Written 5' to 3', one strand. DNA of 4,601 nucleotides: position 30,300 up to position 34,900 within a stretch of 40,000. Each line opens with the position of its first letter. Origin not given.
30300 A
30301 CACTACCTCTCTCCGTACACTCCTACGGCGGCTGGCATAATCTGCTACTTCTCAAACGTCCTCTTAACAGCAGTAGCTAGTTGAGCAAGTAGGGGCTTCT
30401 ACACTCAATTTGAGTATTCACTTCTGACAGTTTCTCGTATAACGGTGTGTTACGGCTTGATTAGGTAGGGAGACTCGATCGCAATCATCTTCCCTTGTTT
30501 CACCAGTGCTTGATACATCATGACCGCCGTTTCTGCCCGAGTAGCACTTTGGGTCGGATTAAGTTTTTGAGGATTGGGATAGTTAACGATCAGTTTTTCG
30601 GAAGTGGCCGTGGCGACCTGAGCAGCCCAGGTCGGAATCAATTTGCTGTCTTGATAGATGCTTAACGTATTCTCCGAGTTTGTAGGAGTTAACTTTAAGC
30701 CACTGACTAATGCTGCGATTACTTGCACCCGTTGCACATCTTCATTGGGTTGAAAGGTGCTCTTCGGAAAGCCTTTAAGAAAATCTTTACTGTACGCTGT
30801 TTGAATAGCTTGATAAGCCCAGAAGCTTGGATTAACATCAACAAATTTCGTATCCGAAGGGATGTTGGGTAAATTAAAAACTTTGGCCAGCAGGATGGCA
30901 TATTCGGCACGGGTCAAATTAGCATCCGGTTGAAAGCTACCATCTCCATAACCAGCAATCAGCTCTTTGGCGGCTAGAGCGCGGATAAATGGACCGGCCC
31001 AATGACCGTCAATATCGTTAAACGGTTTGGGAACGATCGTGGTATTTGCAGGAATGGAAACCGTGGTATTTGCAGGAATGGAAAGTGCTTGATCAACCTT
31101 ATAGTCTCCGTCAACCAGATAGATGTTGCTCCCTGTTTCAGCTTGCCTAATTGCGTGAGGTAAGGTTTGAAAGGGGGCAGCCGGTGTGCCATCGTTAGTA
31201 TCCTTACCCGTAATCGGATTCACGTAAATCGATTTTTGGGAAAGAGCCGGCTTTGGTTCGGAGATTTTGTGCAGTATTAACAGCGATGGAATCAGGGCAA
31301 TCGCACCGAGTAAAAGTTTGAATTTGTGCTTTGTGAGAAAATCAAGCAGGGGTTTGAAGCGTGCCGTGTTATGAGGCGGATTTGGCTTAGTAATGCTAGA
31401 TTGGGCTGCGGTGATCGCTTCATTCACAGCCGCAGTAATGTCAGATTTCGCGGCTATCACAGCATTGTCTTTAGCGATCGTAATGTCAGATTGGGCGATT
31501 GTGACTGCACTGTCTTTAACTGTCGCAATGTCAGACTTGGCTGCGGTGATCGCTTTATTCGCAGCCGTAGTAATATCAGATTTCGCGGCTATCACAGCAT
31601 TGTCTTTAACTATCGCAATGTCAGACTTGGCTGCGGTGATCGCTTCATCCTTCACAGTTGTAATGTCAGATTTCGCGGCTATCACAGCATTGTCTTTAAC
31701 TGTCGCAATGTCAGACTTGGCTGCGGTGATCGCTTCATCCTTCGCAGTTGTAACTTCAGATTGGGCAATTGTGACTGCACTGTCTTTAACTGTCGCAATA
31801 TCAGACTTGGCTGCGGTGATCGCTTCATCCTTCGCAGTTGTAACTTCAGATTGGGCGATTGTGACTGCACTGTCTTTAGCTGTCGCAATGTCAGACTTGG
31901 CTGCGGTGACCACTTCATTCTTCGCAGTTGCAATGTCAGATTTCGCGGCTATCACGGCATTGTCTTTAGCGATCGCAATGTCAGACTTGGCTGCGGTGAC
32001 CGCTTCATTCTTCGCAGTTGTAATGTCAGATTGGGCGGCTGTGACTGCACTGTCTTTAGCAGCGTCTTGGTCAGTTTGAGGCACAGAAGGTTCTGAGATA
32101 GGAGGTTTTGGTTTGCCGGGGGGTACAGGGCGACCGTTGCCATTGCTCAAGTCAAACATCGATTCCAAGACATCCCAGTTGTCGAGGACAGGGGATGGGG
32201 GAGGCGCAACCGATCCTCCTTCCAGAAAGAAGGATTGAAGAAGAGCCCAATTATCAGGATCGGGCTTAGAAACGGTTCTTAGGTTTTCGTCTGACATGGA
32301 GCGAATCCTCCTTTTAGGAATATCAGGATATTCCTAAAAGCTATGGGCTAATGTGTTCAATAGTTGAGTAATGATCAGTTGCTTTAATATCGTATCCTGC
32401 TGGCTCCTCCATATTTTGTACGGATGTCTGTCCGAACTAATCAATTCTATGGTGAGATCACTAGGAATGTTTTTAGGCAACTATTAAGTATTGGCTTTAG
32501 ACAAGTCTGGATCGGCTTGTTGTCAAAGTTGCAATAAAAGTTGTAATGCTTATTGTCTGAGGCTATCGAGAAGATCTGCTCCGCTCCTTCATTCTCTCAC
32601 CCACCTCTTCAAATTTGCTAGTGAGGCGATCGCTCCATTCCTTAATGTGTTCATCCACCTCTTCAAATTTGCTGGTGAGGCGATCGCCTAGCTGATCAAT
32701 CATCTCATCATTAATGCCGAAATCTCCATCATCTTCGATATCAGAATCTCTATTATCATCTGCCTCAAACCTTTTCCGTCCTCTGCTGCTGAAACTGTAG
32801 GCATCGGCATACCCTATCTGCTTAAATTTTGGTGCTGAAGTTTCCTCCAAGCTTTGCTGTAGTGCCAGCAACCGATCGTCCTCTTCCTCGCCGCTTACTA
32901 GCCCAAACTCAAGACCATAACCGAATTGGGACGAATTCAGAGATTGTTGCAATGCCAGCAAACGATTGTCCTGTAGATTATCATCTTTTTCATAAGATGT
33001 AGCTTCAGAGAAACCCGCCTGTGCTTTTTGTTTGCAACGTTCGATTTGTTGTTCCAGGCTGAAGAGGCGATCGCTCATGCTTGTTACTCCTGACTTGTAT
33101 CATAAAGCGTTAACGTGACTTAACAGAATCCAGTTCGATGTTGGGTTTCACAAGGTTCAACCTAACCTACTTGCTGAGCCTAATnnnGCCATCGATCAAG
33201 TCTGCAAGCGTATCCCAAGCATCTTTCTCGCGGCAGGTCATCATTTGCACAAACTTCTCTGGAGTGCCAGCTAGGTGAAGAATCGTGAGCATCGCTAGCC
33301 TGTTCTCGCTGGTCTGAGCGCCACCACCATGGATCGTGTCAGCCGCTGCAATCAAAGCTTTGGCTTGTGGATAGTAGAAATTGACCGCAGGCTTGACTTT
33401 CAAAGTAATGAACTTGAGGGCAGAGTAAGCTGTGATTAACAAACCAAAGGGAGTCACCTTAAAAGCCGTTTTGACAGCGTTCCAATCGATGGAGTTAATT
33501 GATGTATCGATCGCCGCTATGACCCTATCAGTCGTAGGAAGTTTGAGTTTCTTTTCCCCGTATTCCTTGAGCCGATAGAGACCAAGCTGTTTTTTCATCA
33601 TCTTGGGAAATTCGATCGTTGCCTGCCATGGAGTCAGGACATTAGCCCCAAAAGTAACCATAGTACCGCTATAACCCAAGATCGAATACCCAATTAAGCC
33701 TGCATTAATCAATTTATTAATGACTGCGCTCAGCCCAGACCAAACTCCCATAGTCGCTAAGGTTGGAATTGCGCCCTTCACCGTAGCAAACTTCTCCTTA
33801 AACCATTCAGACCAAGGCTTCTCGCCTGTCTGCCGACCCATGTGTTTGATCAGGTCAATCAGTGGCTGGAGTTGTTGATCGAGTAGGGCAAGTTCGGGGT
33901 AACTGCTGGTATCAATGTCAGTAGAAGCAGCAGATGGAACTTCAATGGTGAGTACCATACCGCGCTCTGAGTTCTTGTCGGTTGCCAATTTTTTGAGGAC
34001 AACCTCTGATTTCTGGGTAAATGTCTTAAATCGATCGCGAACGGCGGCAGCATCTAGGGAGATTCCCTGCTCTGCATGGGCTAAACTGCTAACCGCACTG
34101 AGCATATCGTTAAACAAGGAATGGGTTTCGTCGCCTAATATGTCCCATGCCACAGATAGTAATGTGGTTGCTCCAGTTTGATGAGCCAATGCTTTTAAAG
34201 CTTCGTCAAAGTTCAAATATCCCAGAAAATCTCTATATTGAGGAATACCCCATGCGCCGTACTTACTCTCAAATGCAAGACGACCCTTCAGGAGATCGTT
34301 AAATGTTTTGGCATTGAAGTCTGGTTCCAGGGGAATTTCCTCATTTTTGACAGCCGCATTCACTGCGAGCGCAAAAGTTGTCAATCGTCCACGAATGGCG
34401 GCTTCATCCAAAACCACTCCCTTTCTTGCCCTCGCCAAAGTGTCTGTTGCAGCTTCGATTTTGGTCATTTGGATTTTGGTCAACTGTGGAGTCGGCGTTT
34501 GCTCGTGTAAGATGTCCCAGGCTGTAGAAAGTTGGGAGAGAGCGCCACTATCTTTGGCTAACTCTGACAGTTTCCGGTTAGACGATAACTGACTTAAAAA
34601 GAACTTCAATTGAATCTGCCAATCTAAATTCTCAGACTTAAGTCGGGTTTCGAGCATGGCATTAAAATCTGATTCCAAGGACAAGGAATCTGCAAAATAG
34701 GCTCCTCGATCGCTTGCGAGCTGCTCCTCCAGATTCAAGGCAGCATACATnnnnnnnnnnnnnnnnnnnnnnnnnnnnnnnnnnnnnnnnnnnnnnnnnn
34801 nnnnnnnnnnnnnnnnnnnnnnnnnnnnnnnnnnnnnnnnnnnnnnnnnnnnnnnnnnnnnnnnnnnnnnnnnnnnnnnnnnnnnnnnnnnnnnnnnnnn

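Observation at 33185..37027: EndoU-like RNase domain buried in the middle of a membrane-anchored 1280-aa protein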

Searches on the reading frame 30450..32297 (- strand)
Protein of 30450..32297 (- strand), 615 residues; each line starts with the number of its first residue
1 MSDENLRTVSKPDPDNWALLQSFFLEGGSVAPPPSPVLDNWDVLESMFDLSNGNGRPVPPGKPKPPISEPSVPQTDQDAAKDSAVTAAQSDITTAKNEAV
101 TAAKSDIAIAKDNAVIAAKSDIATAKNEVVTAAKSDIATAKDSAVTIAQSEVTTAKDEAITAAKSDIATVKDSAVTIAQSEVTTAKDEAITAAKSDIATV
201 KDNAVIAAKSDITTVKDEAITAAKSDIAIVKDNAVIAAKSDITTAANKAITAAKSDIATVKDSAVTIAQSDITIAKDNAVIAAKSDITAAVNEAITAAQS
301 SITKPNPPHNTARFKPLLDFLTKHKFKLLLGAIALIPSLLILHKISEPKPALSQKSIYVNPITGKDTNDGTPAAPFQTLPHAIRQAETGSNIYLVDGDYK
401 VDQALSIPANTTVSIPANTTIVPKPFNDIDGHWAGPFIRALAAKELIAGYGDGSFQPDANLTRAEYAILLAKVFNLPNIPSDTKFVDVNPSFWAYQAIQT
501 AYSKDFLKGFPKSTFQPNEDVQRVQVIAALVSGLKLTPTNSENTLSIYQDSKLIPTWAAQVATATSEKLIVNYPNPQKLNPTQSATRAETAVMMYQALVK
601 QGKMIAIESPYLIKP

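Call 4: search_protein_families(library=pfam, proteins=[window:30450-32297:-], max_evalue=1)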
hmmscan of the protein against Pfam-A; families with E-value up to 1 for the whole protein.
window:30450-32297:- (615 aa): 9 families
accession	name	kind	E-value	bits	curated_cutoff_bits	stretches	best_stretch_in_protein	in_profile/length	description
PF00395.25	SLH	-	5e-28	97.2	20.8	3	425-467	1-44/44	S-layer homology domain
PF07602.17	DUF1565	-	0.00012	21.9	20.3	1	362-404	1-43/257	Protein of unknown function (DUF1565)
PF13229.12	Beta_helix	-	0.00035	20.7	25.9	1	98-239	9-138/158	Right handed beta helix region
PF05048.19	NosD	-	0.00044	20.2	23.6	1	95-248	14-160/212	Periplasmic copper-binding protein (NosD)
PF21300.2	LbR_Ice_bind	-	0.005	17.3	30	2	95-168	3-75/97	Grass antifreeze beta roll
PF22842.2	Pel9A-like_beta_helix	-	0.015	14.7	25.2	1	350-414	4-66/370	Pel9A-like, right handed beta helix region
PF14534.12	DUF4440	-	0.073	14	25.2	0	142-210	26-92/107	Domain of unknown function (DUF4440)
PF18344.7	CBM32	-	0.14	12.4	25.7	0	89-121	13-45/64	Carbohydrate binding module family 32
PF15953.10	PDU_like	-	0.62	10.4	27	0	152-201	101-150/153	Putative propanediol utilisation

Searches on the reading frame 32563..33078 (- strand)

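Call 4: search_protein_families(library=pfam, proteins=[window:32563-33078:-], max_evalue=1)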
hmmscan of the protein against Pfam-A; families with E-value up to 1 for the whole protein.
window:32563-33078:- (171 aa): 3 families
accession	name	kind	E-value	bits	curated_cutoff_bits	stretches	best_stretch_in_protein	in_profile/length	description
PF24564.1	DUF7605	-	0.0056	17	27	0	123-167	47-91/183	Domain of unknown function (DUF7605)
PF01442.23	Apolipoprotein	-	0.04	14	90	1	126-167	115-156/190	Apolipoprotein A1/A4/E domain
PF18460.6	HetR_C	-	0.077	13.4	27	1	125-152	35-62/79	Heterocyst differentiation regulator C-terminal Hood domain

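Call 19: search_protein_families(library=ncbifam, proteins=[window:32563-33078:-], max_evalue=0.1)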
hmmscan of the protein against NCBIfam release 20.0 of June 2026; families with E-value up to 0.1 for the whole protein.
window:32563-33078:- (171 aa): 1 family
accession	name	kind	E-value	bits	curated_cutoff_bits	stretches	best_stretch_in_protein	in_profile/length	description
NF046112.1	MSMEG_6209_Nter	domain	0.047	14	25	0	124-143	2-21/56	three-helix bundle dimerization domain-containing protein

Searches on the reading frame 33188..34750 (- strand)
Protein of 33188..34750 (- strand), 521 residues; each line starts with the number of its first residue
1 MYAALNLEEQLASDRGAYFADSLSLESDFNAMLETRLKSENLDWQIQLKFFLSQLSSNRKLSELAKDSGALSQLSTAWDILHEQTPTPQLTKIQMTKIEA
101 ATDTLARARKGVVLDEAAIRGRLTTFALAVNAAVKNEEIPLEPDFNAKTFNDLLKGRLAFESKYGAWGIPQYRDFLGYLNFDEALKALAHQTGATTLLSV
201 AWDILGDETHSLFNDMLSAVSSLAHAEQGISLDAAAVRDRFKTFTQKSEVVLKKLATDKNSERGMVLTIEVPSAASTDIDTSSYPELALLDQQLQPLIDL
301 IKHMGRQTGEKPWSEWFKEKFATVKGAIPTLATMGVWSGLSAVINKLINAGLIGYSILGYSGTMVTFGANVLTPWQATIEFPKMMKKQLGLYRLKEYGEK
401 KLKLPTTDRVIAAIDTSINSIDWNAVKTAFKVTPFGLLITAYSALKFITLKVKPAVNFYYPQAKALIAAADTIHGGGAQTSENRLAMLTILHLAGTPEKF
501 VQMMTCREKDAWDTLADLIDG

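Call 36: find_homologous_proteins(query=window:33188-34750:-, max_evalue=0.01)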
Query window:33188-34750:- (521 aa): 4 proteins with E <= 0.01 among 8000 candidates.
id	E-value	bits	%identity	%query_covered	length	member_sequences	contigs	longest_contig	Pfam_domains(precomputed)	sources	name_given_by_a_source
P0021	1.5e-118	415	55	72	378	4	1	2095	-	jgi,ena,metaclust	metaclust:\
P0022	1.3e-108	382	50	71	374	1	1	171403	-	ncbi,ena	-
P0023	5.1e-104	367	54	65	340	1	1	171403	-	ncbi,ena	-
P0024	6.2e-104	366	47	72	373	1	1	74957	-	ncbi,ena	-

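Call 38: find_encoding_contigs(protein=P0022, flank=10000, max_places=2)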
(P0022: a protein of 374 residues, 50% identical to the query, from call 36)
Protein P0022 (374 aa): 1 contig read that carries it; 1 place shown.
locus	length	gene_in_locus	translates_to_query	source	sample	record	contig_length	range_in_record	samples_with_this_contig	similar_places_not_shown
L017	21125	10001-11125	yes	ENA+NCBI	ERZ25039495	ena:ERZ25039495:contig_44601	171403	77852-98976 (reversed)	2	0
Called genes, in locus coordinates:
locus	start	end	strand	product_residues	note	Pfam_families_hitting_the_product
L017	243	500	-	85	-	-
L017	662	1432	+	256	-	PF03793:PASTA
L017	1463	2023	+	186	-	-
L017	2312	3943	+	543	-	PF01764:Lipase_3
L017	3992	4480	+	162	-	-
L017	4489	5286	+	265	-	-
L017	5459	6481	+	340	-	-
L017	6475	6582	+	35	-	-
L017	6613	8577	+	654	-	PF13091:PLDc_2, PF00614:PLDc, PF12357: (weak)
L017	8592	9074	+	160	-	-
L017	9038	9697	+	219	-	-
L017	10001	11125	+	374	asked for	-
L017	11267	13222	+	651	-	PF13091:PLDc_2, PF00614:PLDc, PF12357: (weak)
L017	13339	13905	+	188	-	-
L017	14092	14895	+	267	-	-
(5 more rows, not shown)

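Call 39: find_encoding_contigs(protein=P0024, flank=10000, max_places=2)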
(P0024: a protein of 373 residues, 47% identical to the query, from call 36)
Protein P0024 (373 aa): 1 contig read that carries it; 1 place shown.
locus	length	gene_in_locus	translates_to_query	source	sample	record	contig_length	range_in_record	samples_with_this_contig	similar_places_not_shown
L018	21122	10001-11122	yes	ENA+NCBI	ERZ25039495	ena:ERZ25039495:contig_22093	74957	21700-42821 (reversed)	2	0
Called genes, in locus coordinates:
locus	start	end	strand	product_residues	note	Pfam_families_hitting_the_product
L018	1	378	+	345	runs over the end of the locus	-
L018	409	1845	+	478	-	PF03793:PASTA, PF16640:Big_3_5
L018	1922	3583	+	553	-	PF13091:PLDc_2, PF00614:PLDc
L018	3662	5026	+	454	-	-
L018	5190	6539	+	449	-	PF03793:PASTA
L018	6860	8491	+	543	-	PF01764:Lipase_3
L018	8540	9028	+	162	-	-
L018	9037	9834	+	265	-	-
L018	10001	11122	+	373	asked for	-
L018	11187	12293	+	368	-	-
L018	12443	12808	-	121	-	PF00072:Response_reg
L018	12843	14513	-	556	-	-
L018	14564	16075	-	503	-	PF13229:Beta_helix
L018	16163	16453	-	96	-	-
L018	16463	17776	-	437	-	-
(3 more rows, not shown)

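Call 113: list_cluster_members(proteins=[P0022, P0098, P0103, P0099, P0111, P0113, P0001])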
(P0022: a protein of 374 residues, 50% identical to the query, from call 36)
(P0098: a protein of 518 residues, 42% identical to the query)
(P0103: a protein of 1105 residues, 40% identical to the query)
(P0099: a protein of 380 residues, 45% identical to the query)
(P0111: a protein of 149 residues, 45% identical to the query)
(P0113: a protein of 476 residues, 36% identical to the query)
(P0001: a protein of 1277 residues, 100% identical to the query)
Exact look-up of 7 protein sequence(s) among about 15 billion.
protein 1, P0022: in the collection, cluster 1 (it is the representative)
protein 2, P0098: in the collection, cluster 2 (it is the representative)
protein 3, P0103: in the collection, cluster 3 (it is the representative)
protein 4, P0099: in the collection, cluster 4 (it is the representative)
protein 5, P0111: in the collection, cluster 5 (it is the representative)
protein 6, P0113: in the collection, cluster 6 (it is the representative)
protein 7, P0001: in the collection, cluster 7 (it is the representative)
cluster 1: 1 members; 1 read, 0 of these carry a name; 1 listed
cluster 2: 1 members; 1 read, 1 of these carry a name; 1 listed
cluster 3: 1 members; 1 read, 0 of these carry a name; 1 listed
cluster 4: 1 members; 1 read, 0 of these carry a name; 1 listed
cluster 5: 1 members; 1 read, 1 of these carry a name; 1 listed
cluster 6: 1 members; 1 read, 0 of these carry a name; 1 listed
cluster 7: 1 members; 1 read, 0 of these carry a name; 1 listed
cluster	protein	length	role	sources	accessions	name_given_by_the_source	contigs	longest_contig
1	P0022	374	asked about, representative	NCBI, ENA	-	-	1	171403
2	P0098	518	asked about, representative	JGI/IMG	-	hypothetical protein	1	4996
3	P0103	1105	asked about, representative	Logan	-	-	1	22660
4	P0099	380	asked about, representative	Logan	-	-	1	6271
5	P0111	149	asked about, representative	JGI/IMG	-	hypothetical protein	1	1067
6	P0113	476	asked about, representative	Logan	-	-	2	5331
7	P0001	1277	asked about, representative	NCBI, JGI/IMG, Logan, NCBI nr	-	-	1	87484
